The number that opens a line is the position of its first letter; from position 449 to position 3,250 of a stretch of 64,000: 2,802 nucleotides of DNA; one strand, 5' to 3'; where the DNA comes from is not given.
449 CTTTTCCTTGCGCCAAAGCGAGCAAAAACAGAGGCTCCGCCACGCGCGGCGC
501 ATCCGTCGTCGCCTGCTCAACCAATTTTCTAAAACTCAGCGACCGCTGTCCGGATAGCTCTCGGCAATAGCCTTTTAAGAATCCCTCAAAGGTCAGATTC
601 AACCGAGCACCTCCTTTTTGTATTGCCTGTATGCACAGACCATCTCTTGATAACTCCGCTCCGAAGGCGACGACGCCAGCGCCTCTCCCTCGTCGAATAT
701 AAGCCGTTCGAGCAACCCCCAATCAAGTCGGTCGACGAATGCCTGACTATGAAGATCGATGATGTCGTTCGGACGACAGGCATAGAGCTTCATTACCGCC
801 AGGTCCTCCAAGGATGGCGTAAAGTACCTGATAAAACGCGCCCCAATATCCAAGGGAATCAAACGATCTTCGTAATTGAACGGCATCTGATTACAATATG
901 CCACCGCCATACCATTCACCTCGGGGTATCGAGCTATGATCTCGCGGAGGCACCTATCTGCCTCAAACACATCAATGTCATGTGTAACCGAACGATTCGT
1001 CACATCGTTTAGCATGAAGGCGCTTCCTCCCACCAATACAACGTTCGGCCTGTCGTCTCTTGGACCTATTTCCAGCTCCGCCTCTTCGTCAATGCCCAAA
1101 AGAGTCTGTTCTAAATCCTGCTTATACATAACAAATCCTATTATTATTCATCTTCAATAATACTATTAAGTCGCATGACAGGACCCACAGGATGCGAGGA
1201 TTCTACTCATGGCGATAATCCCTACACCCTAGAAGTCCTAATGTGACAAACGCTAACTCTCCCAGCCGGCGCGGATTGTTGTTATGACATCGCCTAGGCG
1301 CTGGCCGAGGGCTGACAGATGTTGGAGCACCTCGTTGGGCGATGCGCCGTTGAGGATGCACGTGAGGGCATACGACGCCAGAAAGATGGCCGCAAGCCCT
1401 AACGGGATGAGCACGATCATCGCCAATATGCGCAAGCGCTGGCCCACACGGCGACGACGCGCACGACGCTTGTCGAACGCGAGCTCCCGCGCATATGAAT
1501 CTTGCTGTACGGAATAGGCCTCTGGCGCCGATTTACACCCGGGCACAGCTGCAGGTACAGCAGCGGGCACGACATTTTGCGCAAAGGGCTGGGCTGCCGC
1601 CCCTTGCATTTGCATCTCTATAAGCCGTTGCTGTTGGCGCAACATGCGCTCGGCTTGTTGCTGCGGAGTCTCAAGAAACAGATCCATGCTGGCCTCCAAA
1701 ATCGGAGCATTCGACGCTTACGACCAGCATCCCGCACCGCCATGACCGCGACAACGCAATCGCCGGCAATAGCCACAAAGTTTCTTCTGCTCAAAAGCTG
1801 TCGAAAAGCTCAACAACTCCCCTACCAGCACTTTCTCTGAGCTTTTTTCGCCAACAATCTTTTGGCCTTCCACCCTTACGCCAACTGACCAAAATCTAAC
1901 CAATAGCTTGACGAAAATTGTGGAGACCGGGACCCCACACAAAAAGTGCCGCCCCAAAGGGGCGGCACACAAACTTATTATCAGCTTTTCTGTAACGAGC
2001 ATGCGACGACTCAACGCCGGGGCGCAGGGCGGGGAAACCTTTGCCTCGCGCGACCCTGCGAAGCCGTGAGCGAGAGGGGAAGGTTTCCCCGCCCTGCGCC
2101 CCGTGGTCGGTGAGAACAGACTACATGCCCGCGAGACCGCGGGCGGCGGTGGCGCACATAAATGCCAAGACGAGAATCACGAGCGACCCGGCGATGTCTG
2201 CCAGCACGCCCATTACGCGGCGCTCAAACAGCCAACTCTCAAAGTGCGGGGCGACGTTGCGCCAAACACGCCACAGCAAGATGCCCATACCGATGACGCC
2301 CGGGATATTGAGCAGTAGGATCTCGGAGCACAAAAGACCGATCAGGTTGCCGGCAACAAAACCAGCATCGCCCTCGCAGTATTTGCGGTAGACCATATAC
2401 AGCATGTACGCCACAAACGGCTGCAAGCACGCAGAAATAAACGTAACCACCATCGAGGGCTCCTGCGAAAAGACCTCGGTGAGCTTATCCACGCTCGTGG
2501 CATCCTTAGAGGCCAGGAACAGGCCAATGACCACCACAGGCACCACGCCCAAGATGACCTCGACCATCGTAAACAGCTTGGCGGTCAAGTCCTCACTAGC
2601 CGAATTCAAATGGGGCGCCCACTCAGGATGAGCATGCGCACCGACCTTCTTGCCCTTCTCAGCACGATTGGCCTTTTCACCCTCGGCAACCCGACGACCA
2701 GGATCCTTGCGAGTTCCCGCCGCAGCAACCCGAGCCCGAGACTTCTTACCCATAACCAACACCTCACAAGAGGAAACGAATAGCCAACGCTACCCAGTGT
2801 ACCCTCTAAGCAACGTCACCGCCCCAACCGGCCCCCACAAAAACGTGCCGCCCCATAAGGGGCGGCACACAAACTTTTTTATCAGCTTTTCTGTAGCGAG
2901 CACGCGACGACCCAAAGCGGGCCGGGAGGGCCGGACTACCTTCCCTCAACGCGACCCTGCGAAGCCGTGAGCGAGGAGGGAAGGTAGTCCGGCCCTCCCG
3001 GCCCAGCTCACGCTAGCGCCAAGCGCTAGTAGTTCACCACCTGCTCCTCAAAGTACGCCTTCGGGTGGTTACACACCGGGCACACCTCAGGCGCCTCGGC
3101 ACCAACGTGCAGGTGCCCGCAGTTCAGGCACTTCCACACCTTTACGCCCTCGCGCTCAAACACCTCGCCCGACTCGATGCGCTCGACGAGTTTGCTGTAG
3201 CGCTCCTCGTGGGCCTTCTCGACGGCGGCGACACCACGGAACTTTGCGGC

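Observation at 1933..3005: Two copies of a long-hairpin element whose outer stems covary completely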

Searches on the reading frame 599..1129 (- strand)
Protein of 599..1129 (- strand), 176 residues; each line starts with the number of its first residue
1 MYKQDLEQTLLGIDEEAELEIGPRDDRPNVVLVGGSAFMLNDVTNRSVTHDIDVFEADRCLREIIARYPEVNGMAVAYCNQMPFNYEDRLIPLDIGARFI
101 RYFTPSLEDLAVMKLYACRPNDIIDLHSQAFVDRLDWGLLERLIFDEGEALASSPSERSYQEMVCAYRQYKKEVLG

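Call 24: search_protein_families(library=pfam, proteins=[window:599-1129:-], max_evalue=0.01)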
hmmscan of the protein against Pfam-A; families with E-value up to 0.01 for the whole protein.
window:599-1129:- (176 aa): 1 family
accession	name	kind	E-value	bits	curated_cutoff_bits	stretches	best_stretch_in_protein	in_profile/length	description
PF19502.5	DUF6036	-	5.5e-55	186.1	23.6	1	9-174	2-163/164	Nucleotidyltransferase of unknown function (DUF6036)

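Call 63: search_protein_families(library=ncbifam, proteins=[window:599-1129:-], max_evalue=0.01)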
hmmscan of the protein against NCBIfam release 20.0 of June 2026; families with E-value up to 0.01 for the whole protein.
window:599-1129:- (176 aa): 0 families

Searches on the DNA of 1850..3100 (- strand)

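Call 17: search_rna_families(source=window, start=1850, end=3100, threshold=evalue, max_evalue=10)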
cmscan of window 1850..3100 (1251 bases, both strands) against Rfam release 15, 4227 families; matches with E-value up to 10: 27.
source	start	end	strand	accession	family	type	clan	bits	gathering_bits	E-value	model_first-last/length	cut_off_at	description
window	2018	2103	+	RF04159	MIR1437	Gene; miRNA;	-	39.5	168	6.9e-05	1-192/192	no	MIR1437 microRNA precursor family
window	2018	2103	-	RF04159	MIR1437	Gene; miRNA;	-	37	168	0.00024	1-192/192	no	MIR1437 microRNA precursor family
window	2017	2104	+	RF03819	mir-Ro6-3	Gene; miRNA;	-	33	79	0.0036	1-72/72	no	mir-Ro6-3 microRNA precursor family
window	2915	3007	+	RF03910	mir-H5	Gene; miRNA;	-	30.7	90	0.055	1-80/80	no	mir-H5 microRNA precursor family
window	2017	2104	-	RF03819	mir-Ro6-3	Gene; miRNA;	-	30.2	79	0.015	1-72/72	no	mir-Ro6-3 microRNA precursor family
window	2921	3002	-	RF03475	mir-2387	Gene; miRNA;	-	25.6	93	0.09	1-78/78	no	mir-2387 microRNA precursor family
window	2921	3002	+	RF03475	mir-2387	Gene; miRNA;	-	24.8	93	0.14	1-78/78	no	mir-2387 microRNA precursor family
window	2909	3020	-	RF01023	mir-940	Gene; miRNA;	-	24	106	0.62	1-94/94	no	mir-940 microRNA precursor family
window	2014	2107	-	RF03296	MIR8788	Gene; miRNA;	-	23.5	124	0.29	1-138/138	no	MIR8788 microRNA precursor family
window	2919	3004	-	RF03527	mir-3072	Gene; miRNA;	-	22.6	86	0.7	1-83/83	no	mir-3072 microRNA precursor family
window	2919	3004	+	RF03527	mir-3072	Gene; miRNA;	-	22.4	86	0.79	1-83/83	no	mir-3072 microRNA precursor family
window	2921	3002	+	RF01023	mir-940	Gene; miRNA;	-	22.4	106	1.4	1-94/94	no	mir-940 microRNA precursor family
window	2839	2877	+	RF00480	HIV_FE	Cis-reg; frameshift_element;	-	22.1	45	2.1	11-49/52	no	HIV Ribosomal frameshift signal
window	2919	3004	-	RF02915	DUF3800-VI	Cis-reg;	-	22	35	0.12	1-52/52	no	DUF3800-VI RNA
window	2918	3005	+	RF03764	mir-647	Gene; miRNA;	-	21.5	93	0.93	1-86/86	no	mir-647 microRNA precursor family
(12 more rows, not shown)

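Call 58: search_with_rna_model(model_id=R1, sources=[L120, L121, L122, L123, L124, L125, L126, L127, L128, L129, L130, L131, L132, L133, L134, L135, L136, L137, L138, L139, L140, L141, L142, L143, L144, L145, L146, L147, L148, L149, L150, L151, L152, L153, L154, L155, L156, L157, L158, L159, L160, L161, L162, L163, L164, L165, L166, L167, L168, L169, L170, L171, L172, L173, L174, L175, L176, L177, L178, L179, L180, L181, L182, L183, L184, L185, L186, L187, L188, L189, L190, L191, L192, L193, L194, L195, L196, L197, L198, L199], max_evalue=1e-11, make_alignment=true)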
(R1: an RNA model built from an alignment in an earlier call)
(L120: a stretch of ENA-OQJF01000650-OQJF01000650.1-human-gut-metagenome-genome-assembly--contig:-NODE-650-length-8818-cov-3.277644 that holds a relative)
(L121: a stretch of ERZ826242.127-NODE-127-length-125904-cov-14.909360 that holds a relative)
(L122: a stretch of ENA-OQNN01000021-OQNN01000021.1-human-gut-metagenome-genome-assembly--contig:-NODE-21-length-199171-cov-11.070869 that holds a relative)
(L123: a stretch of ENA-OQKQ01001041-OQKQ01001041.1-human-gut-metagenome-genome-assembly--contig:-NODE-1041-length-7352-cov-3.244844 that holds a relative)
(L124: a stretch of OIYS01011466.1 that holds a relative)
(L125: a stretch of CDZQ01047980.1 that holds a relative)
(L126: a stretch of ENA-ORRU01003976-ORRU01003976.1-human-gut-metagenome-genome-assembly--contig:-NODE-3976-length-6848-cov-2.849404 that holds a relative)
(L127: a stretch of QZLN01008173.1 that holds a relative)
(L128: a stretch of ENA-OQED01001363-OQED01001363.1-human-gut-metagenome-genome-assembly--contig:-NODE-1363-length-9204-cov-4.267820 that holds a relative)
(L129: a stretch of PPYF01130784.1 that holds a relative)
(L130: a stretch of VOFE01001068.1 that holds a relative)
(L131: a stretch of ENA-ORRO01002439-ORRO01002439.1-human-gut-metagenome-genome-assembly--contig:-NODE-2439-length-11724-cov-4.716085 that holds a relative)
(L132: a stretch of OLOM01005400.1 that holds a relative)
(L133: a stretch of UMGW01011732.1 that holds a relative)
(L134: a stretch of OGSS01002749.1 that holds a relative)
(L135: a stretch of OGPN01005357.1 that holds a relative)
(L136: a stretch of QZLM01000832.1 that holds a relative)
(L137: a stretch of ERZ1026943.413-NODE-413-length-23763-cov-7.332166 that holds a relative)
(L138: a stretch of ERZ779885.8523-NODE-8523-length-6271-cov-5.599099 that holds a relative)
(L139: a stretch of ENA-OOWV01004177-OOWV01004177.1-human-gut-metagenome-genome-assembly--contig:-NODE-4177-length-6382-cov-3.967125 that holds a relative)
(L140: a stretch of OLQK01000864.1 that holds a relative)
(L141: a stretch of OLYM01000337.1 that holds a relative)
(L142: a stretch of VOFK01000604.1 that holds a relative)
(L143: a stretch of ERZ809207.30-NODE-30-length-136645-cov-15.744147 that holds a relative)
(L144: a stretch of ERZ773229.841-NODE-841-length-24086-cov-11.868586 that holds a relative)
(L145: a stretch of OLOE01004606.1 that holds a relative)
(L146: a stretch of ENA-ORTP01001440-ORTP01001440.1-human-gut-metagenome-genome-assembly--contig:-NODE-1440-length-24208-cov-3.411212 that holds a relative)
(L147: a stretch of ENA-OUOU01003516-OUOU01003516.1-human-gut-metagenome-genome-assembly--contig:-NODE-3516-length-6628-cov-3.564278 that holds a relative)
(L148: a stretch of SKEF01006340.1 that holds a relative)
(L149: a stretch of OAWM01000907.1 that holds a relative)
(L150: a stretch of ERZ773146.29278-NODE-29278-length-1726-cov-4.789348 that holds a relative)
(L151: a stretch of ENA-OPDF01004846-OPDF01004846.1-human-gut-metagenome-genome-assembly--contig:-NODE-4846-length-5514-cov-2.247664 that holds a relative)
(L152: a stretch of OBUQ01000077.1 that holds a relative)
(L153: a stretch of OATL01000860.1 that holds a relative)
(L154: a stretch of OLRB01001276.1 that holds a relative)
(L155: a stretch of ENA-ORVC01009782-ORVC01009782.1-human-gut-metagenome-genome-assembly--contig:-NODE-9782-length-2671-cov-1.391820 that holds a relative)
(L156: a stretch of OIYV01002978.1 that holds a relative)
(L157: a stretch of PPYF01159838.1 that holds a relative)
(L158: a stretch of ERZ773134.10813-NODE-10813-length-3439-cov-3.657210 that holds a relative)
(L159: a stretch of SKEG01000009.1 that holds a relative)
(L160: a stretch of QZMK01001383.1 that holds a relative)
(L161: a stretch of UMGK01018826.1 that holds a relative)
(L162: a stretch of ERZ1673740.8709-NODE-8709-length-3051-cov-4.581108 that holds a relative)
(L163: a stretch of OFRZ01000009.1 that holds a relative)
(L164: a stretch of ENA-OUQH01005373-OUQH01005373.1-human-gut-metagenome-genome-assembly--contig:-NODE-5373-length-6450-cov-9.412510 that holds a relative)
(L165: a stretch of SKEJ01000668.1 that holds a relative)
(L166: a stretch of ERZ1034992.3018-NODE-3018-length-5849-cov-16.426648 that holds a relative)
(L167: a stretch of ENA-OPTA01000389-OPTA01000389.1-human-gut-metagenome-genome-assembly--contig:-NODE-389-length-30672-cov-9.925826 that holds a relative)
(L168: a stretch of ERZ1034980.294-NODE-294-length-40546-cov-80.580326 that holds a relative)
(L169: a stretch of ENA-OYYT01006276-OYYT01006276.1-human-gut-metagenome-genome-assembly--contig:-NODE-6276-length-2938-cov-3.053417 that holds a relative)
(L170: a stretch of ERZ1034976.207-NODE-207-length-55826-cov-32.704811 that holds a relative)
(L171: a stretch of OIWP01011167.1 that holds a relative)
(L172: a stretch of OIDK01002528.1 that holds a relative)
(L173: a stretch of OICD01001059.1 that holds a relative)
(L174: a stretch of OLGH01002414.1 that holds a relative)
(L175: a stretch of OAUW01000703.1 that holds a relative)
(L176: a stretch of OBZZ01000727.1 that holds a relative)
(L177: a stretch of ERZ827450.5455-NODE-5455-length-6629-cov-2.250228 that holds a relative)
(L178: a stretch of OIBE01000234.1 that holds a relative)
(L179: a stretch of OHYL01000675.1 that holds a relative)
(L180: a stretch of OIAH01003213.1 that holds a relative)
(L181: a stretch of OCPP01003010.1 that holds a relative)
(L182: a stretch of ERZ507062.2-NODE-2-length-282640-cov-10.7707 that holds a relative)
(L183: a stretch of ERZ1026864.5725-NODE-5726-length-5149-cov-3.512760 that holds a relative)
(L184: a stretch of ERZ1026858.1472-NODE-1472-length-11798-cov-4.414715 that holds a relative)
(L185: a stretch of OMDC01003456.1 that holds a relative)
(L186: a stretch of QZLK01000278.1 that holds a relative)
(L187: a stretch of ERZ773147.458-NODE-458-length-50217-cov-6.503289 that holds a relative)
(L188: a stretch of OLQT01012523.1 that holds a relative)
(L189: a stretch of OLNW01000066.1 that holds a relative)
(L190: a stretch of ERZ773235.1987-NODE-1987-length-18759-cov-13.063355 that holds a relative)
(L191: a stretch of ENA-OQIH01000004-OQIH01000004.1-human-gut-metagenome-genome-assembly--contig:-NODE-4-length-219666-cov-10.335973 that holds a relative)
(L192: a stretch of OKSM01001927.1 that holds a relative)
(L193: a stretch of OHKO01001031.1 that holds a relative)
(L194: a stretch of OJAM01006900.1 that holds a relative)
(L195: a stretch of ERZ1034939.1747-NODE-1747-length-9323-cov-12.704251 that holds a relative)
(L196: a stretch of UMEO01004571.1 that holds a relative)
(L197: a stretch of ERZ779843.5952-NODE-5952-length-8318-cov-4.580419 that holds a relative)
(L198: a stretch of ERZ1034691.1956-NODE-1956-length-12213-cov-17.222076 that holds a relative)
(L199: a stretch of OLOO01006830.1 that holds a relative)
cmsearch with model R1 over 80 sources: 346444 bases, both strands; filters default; matches with E-value up to 1e-11: 106.
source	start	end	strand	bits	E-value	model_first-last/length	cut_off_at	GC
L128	2765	2868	+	118.3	5e-21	1-104/104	no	0.69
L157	1857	1960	+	118.3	5e-21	1-104/104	no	0.69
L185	3148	3251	+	118.3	5e-21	1-104/104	no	0.69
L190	3151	3254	+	118.3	5e-21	1-104/104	no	0.69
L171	761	864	+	117.5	7.3e-21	1-104/104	no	0.7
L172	762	865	+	117.5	7.3e-21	1-104/104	no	0.7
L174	684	787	+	117.5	7.3e-21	1-104/104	no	0.7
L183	817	920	+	117.5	7.3e-21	1-104/104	no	0.7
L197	735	838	+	117.5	7.3e-21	1-104/104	no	0.7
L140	3151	3254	+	116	1.4e-20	1-104/104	no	0.7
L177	832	935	+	116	1.4e-20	1-104/104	no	0.7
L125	3142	3245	+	115.8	1.7e-20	1-104/104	no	0.69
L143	3151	3254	+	115.8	1.7e-20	1-104/104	no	0.69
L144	921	1024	+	115.8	1.7e-20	1-104/104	no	0.69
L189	3142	3245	+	115.6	1.8e-20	1-104/104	no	0.68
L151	3142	3245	+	114.7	2.7e-20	1-104/104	no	0.68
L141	3151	3254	+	114.6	2.8e-20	1-104/104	no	0.72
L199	912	1015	+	114.6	2.9e-20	1-104/104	no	0.68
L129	2235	2338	+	114.2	3.4e-20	1-104/104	no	0.7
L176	3151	3254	+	113.8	4.1e-20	1-104/104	no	0.69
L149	2248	2351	+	113.6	4.5e-20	1-104/104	no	0.7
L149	3151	3254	+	113.4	5e-20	1-104/104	no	0.68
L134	740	843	+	113.3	5.2e-20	1-104/104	no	0.7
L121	2251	2354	+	113.2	5.6e-20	1-104/104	no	0.71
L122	2236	2339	+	113.2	5.6e-20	1-104/104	no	0.71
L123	2236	2339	+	113.2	5.6e-20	1-104/104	no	0.71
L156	2241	2344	+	113.2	5.6e-20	1-104/104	no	0.71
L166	1395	1498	+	113.2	5.6e-20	1-104/104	no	0.71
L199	5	108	+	113.2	5.6e-20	1-104/104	no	0.71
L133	2234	2337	+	112.6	7.3e-20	1-104/104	no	0.7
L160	2234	2337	+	112.6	7.3e-20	1-104/104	no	0.7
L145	2240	2343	+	112.5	7.7e-20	1-104/104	no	0.7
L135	1092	1195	+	111.3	1.3e-19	1-104/104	no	0.7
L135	1999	2101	+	111.3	1.3e-19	1-104/104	no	0.69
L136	858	960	+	111.3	1.3e-19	1-104/104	no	0.69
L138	857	959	+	111.3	1.3e-19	1-104/104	no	0.69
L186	3151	3254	+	111.2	1.4e-19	1-104/104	no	0.71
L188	697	800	+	110.5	2e-19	1-104/104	no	0.69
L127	3151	3254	+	110.5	2e-19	1-104/104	no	0.67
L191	2241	2344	+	110.1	2.4e-19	1-104/104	no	0.7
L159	3151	3254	+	109.9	2.6e-19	1-104/104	no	0.69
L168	2245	2348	+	108.5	5e-19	1-104/104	no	0.69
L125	2235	2338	+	107.5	8.1e-19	1-104/104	no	0.72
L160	3149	3252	+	107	1e-18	1-104/104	no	0.76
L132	3151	3254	+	105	2.6e-18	1-104/104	no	0.69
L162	924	1027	+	104.9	2.6e-18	1-104/104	no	0.69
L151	2235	2338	+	104.3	3.6e-18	1-104/104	no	0.71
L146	806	909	+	104.2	3.8e-18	1-104/104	no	0.66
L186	2242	2347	+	103.6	4.9e-18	1-104/104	no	0.72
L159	2238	2341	+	103.1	6.2e-18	1-104/104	no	0.76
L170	3148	3255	+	102.5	8.2e-18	1-104/104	no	0.69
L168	3151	3258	+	101.5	1.3e-17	1-104/104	no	0.68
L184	1733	1837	+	101.5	1.3e-17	1-104/104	no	0.72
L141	2237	2340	-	100.1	2.5e-17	1-104/104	no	0.76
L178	3151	3254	+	99.5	3.3e-17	1-104/104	no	0.73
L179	1260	1363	+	99.5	3.3e-17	1-104/104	no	0.73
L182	3143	3245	+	99.3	3.6e-17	1-104/104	no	0.69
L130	2235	2341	+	97.2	1e-16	1-104/104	no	0.72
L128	1807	1909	-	96.8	1.2e-16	1-104/104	no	0.71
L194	794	901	+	96.5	1.4e-16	1-104/104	no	0.68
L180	3155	3249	-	95.1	2.6e-16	10-104/104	5'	0.73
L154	2238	2345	+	94.9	2.9e-16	1-104/104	no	0.68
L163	2239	2346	+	94.9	2.9e-16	1-104/104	no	0.68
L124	85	193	+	94.3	3.8e-16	1-104/104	no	0.67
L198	3148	3255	+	94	4.5e-16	1-104/104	no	0.69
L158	2236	2344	+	93.6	5.4e-16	1-104/104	no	0.68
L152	2236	2343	+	93.2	6.4e-16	1-104/104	no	0.68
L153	2236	2343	+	93.2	6.4e-16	1-104/104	no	0.68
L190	2243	2350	+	92.7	8.1e-16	1-104/104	no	0.68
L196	2235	2343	+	92.3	9.7e-16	1-104/104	no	0.71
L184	814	921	+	92.3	9.8e-16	1-104/104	no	0.69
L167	714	820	+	92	1.1e-15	1-104/104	no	0.68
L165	449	556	+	91.7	1.3e-15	1-104/104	no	0.71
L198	2239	2346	+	91.6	1.3e-15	1-104/104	no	0.69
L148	2243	2351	+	91.6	1.4e-15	1-104/104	no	0.68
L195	3148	3255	+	90.5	2.3e-15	1-104/104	no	0.7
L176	2244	2348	+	89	4.6e-15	1-104/104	no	0.74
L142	2233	2341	+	88.8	5e-15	1-104/104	no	0.69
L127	2248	2354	+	88.7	5.3e-15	1-104/104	no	0.67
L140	2248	2354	+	88.7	5.3e-15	1-104/104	no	0.67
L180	2246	2353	+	88.4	6e-15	1-104/104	no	0.71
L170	2236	2343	+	87.7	8.4e-15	1-104/104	no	0.68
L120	887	992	+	86.9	1.2e-14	1-104/104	no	0.7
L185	2241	2343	+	85.7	2.2e-14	1-104/104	no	0.72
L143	2245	2346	+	85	3.1e-14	1-104/104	no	0.72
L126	841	947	+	82.4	1e-13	1-104/104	no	0.66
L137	816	922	+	82.4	1e-13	1-104/104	no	0.66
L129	3181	3282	+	80.1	3e-13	1-104/104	no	0.72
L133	3143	3249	+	79.7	3.7e-13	1-104/104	no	0.65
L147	2250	2351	+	79.3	4.4e-13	1-104/104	no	0.7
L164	2250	2351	+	79.3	4.4e-13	1-104/104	no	0.7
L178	2286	2387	+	77.8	8.8e-13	1-104/104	no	0.73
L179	395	496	+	77.8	8.8e-13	1-104/104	no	0.73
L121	3190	3291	+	77.2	1.2e-12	1-104/104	no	0.71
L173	771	872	+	77.2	1.2e-12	1-104/104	no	0.71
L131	3181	3282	+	76.9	1.3e-12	1-104/104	no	0.72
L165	1399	1500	+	76.9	1.3e-12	1-104/104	no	0.72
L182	2276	2377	+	76.8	1.4e-12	1-104/104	no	0.71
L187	772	873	+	76.2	1.9e-12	1-104/104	no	0.72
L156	3186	3288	+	75.8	2.3e-12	1-104/104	no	0.7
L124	1003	1104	+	75.7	2.3e-12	1-104/104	no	0.72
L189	2278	2379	+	75.3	2.8e-12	1-104/104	no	0.71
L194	1742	1843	+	74.8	3.6e-12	1-104/104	no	0.71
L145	3143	3249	+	74.7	3.7e-12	1-104/104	no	0.65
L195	2197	2298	+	74.4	4.4e-12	1-104/104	no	0.7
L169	725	826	+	73.7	6.2e-12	1-104/104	no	0.72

Alignment A3: 106 matches aligned to the model, 125 columns, each read 5' to 3' on its own strand. Consensus structure (alignment columns), stored with it:
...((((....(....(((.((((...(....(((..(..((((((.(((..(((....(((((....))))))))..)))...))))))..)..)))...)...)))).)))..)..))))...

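Call 72: search_with_rna_model(model_id=R1, sources=[L200, L201, L202, L203], max_evalue=10, filters=off)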
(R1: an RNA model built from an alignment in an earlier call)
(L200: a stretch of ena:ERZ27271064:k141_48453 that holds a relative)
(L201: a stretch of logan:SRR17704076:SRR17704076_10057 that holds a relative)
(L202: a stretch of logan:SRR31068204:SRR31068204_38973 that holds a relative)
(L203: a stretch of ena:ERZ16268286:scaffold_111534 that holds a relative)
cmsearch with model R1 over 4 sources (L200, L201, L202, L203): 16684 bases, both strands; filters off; matches with E-value up to 10: 48.
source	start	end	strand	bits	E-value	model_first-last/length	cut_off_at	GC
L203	162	239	-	18.8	0.045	1-104/104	no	0.5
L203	162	241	+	16.5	0.13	1-104/104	no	0.5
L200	2871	2947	+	11.3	1.5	1-104/104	no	0.68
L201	69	145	+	11.3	1.5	1-104/104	no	0.68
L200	6152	6219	-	10.9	1.8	1-104/104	no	0.75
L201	3350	3417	-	10.9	1.8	1-104/104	no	0.75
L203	2040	2091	+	10.2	2.4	1-104/104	no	0.71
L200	6316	6392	+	10.1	2.6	1-104/104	no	0.71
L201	3514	3590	+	10.1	2.6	1-104/104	no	0.71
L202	3600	3685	+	10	2.7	1-104/104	no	0.69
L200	4950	5045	-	10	2.8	1-104/104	no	0.68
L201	2148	2243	-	10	2.8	1-104/104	no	0.68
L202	1843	1899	-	9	4.3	1-104/104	no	0.72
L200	4802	4860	-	8.9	4.4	1-104/104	no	0.73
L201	2000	2058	-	8.9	4.4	1-104/104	no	0.73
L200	4468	4566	-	8.7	4.9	1-104/104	no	0.67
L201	1666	1764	-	8.7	4.9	1-104/104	no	0.67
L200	6526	6575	+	8.7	5.1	1-104/104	no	0.76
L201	3724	3773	+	8.7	5.1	1-104/104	no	0.76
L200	538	578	-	8.5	5.4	1-104/104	no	0.71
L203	2128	2177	+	8.5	5.4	1-104/104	no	0.68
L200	3546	3598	+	8.5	5.5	1-104/104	no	0.74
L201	744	796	+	8.5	5.5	1-104/104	no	0.74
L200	5078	5168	-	8.4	5.7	1-104/104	no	0.67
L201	2276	2366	-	8.4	5.7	1-104/104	no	0.67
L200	4210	4275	-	8.3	6.1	1-104/104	no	0.67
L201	1408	1473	-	8.3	6.1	1-104/104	no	0.67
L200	5726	5821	-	8.2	6.3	1-104/104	no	0.73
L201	2924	3019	-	8.2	6.3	1-104/104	no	0.73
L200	2887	2928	-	8.2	6.4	1-104/104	no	0.83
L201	85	126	-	8.2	6.4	1-104/104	no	0.83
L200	5363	5415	-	8.1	6.5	1-104/104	no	0.72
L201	2561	2613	-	8.1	6.5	1-104/104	no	0.72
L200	992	1071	-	8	7.1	1-104/104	no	0.57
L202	3057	3119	-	7.9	7.4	1-104/104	no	0.76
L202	2603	2648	-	7.7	7.8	1-104/104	no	0.76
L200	2727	2784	-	7.7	7.8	1-104/104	no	0.69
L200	6034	6126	-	7.7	7.9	1-104/104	no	0.72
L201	3232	3324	-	7.7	7.9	1-104/104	no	0.72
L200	5585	5628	-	7.7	7.9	1-104/104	no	0.77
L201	2783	2826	-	7.7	7.9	1-104/104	no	0.77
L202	1373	1422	+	7.7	7.9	1-104/104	no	0.7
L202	2263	2358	-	7.7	8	1-104/104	no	0.71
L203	1051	1138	-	7.6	8.5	1-104/104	no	0.6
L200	3114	3154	-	7.6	8.5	1-104/104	no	0.78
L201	312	352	-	7.6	8.5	1-104/104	no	0.78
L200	6258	6343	-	7.5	8.7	1-104/104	no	0.66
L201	3456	3541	-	7.5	8.7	1-104/104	no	0.66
